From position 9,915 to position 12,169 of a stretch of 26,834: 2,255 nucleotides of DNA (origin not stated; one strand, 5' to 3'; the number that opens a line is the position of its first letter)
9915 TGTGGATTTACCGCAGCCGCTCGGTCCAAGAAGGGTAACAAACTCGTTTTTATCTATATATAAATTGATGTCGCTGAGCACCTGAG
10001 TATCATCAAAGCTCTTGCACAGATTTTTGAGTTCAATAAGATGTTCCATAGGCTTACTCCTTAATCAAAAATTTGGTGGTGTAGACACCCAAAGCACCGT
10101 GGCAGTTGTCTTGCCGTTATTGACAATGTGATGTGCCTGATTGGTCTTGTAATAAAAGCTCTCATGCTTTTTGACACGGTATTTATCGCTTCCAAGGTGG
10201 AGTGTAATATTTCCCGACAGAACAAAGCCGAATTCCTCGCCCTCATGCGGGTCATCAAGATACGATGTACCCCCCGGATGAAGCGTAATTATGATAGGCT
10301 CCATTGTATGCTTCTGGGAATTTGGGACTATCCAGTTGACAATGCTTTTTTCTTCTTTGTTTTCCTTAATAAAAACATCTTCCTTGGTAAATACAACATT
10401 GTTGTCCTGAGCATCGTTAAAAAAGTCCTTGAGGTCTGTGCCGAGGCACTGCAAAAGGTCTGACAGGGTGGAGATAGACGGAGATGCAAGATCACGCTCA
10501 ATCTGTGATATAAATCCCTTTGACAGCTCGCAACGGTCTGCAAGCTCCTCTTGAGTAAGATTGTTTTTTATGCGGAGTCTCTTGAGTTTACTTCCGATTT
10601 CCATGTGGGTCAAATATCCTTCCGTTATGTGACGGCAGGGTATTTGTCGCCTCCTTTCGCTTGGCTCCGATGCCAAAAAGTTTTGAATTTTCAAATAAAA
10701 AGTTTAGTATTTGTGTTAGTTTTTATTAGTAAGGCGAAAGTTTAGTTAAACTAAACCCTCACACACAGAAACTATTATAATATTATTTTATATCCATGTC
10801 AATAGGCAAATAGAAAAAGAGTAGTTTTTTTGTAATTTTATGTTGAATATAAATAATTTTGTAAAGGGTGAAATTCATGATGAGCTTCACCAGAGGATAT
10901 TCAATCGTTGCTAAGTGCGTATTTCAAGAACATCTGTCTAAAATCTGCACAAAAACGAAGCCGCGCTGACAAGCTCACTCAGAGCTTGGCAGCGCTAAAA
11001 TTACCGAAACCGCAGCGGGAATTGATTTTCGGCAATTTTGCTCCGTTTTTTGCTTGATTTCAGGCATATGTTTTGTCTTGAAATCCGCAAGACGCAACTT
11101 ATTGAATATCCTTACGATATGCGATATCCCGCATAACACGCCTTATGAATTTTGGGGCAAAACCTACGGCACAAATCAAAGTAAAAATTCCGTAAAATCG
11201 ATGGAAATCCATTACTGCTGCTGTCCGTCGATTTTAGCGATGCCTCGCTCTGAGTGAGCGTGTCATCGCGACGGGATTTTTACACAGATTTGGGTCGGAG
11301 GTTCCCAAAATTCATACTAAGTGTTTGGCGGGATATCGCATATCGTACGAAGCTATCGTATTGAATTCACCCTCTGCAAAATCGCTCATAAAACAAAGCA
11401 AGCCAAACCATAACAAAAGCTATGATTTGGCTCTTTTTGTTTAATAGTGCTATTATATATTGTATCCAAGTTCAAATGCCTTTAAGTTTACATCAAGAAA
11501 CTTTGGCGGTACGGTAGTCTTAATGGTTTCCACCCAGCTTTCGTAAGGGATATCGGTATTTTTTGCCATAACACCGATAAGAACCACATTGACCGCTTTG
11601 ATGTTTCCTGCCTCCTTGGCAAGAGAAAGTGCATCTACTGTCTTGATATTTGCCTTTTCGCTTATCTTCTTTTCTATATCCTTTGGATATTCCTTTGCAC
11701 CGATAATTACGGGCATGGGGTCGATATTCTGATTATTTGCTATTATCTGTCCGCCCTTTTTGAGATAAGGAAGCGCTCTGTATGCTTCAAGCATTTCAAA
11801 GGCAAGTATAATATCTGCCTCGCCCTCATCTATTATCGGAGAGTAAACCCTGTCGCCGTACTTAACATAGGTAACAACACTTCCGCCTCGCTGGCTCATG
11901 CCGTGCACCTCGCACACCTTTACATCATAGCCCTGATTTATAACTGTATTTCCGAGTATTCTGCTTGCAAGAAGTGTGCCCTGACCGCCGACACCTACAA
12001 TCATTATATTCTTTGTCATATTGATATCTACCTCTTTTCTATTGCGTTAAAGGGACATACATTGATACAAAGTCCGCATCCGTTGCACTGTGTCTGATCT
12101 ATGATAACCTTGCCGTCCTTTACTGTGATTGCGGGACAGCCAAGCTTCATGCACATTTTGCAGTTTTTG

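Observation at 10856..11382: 527-bp intergenic element built from two inverted homologous halves that each keep the same Y-shaped fold through compensatory changes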

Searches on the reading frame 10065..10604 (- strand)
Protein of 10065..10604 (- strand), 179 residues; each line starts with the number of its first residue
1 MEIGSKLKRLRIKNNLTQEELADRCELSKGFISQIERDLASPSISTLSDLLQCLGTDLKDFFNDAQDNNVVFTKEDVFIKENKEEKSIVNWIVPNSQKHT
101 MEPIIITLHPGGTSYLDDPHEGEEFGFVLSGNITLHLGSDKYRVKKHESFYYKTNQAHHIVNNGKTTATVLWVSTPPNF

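Call 52: find_encoding_contigs(protein=window:10065-10604:-, flank=2500, max_places=10)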
Protein window:10065-10604:- (179 aa): no gene with exactly this product is on record in the collection.

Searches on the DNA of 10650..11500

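Call 5: search_rna_families(source=window, start=10650, end=11500, threshold=evalue, max_evalue=10)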
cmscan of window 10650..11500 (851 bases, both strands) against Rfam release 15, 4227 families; matches with E-value up to 10: 7.
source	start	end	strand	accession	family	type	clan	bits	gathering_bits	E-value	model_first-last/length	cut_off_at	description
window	10695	10759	-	RF01466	rli34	Gene; sRNA;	-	22.8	48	6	1-84/84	no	Listeria sRNA rli34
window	11364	11446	+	RF02075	STnc230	Gene; sRNA;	-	20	50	3.6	1-83/83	no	Enterobacterial sRNA STnc230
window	11184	11241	-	RF03790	MIR8008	Gene; miRNA;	-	19.2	66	0.54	1-55/55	no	MIR8008 microRNA precursor family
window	11400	11454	-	RF01822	RsaJ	Gene; sRNA;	-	16.8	100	0.19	233-287/287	no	RNA Staph. aureus A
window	11380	11452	-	RF01037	mir-644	Gene; miRNA;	-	14.9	96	7.2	1-73/73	no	mir-644 microRNA precursor family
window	11385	11448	-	RF00446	mir-133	Gene; miRNA;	-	14.7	55.5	3.4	1-74/74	no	mir-133 microRNA precursor family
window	11254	11315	+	RF02596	cyano_het_sRNA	Gene; sRNA;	-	13.6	35.7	9.4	1-56/56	no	Cyanobacteria heterocyst sRNA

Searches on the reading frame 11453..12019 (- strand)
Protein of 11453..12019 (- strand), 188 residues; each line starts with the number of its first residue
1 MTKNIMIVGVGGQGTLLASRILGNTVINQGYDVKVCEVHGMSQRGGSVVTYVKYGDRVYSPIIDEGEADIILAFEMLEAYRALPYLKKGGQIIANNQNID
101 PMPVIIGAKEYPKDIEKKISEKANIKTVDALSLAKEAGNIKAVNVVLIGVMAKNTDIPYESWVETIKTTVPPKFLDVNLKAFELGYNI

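Call 49: find_encoding_contigs(protein=window:11453-12019:-, flank=2500, max_places=10)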
Protein window:11453-12019:- (188 aa): no gene with exactly this product is on record in the collection.

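Call 53: find_encoding_contigs(protein=window:11453-12004:-, flank=2500, max_places=10)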
Protein window:11453-12004:- (183 aa): no gene with exactly this product is on record in the collection.
